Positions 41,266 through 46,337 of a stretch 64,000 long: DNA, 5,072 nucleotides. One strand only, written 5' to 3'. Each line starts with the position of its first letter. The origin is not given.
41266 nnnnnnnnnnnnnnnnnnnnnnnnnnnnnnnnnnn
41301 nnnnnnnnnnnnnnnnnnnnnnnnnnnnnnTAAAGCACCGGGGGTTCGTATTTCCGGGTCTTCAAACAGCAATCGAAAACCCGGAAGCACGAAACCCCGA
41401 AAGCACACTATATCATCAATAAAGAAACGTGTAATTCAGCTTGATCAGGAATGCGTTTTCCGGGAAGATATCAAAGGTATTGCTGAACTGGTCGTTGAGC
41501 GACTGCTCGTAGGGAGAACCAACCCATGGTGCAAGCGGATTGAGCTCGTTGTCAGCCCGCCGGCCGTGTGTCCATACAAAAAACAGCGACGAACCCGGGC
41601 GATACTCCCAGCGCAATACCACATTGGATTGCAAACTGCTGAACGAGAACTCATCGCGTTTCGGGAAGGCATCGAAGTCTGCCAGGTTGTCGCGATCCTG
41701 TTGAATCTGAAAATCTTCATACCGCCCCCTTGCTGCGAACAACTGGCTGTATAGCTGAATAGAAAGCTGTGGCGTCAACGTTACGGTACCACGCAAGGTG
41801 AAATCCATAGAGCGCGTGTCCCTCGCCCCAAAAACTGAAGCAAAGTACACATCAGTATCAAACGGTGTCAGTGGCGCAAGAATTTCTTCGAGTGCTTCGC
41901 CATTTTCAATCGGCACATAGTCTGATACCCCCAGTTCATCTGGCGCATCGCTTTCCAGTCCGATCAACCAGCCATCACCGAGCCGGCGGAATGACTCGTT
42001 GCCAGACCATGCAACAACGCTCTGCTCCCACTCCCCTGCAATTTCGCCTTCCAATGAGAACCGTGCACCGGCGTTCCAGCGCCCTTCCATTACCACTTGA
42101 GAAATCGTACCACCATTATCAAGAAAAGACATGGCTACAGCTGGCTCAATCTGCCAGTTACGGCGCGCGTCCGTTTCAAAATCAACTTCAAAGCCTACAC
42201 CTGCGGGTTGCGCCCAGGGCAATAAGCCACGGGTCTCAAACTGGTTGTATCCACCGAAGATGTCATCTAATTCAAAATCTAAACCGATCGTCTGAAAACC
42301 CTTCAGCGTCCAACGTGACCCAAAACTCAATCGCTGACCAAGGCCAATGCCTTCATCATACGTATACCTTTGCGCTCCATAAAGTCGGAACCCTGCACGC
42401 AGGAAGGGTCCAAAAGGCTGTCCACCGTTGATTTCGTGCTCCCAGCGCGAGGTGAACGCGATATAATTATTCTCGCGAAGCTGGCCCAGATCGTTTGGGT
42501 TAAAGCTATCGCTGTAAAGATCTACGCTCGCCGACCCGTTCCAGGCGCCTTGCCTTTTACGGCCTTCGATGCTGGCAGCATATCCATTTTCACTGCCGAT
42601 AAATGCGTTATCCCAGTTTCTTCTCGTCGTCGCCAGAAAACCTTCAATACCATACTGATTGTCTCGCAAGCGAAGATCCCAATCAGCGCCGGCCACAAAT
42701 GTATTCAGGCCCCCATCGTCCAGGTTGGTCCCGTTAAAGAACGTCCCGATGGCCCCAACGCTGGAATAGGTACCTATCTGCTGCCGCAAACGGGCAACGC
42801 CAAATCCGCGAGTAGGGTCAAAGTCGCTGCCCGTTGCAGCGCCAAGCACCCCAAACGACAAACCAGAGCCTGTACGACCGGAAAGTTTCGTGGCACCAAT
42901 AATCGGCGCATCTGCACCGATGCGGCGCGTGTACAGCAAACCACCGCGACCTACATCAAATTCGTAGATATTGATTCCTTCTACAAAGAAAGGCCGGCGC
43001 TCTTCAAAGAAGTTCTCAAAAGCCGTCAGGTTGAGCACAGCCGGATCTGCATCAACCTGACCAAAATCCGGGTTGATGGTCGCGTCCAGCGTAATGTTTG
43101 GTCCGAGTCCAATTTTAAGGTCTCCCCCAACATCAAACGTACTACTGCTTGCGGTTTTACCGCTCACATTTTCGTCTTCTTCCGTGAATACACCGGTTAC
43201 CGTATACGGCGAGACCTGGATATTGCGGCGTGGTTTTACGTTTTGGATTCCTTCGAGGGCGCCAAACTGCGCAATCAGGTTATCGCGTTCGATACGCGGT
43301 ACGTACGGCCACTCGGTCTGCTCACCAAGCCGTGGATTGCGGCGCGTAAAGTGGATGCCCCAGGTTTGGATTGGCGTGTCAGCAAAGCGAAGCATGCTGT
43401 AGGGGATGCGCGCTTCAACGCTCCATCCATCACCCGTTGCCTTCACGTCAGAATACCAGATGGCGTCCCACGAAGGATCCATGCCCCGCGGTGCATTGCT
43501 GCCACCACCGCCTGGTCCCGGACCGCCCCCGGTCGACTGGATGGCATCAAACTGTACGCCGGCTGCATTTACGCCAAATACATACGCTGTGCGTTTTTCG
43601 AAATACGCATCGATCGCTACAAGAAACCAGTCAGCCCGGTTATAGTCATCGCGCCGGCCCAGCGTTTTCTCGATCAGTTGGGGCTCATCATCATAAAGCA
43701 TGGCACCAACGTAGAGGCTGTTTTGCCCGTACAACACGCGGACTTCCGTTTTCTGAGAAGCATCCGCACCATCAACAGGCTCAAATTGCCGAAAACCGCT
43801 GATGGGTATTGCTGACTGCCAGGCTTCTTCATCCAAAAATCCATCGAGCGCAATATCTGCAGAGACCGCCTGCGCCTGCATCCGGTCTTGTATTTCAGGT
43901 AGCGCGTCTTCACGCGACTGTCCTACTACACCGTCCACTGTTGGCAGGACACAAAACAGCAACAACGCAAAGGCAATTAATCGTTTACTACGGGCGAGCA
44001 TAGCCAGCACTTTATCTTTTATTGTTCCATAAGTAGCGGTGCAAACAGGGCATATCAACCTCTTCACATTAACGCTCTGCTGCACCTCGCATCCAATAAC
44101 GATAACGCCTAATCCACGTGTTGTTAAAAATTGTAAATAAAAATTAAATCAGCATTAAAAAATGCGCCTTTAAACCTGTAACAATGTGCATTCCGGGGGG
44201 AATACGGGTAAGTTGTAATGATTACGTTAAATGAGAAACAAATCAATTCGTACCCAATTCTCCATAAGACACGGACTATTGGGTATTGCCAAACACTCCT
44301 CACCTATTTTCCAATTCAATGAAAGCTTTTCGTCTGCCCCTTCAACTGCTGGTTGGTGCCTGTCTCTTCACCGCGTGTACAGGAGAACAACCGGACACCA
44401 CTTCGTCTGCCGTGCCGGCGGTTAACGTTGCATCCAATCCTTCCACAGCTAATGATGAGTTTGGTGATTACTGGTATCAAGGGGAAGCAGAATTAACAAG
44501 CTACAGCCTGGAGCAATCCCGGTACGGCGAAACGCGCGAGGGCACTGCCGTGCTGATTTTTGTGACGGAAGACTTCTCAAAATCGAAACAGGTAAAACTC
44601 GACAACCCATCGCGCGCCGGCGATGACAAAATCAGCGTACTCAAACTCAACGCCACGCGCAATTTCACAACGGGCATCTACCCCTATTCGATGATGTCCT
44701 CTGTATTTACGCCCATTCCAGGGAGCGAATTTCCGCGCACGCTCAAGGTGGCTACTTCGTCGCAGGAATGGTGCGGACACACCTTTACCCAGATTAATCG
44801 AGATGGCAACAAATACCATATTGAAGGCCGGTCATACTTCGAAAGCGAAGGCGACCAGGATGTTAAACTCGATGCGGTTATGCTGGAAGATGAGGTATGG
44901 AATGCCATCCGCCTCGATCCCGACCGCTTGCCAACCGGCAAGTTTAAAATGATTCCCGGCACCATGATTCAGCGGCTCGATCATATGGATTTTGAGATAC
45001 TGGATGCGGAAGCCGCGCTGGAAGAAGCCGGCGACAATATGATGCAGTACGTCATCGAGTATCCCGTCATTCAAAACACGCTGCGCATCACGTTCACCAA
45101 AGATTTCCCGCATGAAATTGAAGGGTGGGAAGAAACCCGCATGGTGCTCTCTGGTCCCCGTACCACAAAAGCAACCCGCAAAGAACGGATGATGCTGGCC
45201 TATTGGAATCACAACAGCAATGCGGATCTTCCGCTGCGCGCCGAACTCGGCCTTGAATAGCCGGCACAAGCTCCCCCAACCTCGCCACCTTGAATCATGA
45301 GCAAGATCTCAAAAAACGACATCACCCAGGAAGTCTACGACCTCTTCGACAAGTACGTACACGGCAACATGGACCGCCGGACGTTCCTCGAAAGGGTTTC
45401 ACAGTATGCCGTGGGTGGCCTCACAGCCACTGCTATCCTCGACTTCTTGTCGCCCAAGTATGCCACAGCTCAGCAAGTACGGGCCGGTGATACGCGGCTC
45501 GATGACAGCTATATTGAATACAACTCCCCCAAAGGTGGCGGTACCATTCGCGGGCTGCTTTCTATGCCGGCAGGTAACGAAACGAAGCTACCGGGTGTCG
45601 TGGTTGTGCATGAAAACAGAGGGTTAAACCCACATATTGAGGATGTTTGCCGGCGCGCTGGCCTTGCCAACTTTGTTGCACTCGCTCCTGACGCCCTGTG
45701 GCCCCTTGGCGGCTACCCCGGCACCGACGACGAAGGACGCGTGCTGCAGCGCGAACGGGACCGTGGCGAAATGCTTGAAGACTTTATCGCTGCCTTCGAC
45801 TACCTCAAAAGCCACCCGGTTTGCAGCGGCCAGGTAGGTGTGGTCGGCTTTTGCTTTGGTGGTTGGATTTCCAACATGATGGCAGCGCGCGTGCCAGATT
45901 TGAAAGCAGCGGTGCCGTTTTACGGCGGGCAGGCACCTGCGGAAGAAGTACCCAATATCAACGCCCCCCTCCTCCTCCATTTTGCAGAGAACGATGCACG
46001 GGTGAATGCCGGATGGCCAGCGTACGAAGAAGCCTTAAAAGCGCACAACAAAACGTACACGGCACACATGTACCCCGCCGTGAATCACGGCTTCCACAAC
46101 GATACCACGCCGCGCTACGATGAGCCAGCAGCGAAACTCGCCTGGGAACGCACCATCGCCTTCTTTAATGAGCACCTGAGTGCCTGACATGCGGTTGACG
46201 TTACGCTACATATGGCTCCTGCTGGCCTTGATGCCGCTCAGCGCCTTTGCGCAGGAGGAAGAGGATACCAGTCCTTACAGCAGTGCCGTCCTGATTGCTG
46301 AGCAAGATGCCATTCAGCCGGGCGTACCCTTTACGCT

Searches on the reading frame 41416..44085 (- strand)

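Call 59: search_protein_families(library=pfam, proteins=[window:41416-44085:-], max_evalue=0.0001)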
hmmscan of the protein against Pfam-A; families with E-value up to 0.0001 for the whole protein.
window:41416-44085:- (889 aa): 1 family
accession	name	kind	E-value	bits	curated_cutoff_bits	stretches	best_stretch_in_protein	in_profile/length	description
PF19313.5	DUF5916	-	3.3e-59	201.6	22.6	3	290-392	6-97/572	Domain of unknown function (DUF5916)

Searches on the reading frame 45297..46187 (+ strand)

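Call 60: search_protein_families(library=pfam, proteins=[window:45297-46187:+], max_evalue=0.0001)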
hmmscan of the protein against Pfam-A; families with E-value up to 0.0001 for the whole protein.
window:45297-46187:+ (296 aa): 5 families
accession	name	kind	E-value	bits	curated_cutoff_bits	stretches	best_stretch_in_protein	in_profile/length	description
PF01738.24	DLH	-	1.8e-47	162.1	21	1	84-293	1-216/217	Dienelactone hydrolase family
PF23678.1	YqhI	-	1.8e-13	50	27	1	1-33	1-33/36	YqhI-like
PF08840.17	BAAT_C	-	1.1e-11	45.6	20.9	1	160-218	3-62/210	BAAT / Acyl-CoA thioester hydrolase C terminal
PF00326.27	Peptidase_S9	-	2.1e-09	37.6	22.6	0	211-283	131-205/213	Prolyl oligopeptidase family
PF02129.25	Peptidase_S15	-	6.8e-07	29.7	23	1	160-214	77-132/262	X-Pro dipeptidyl-peptidase (S15 family)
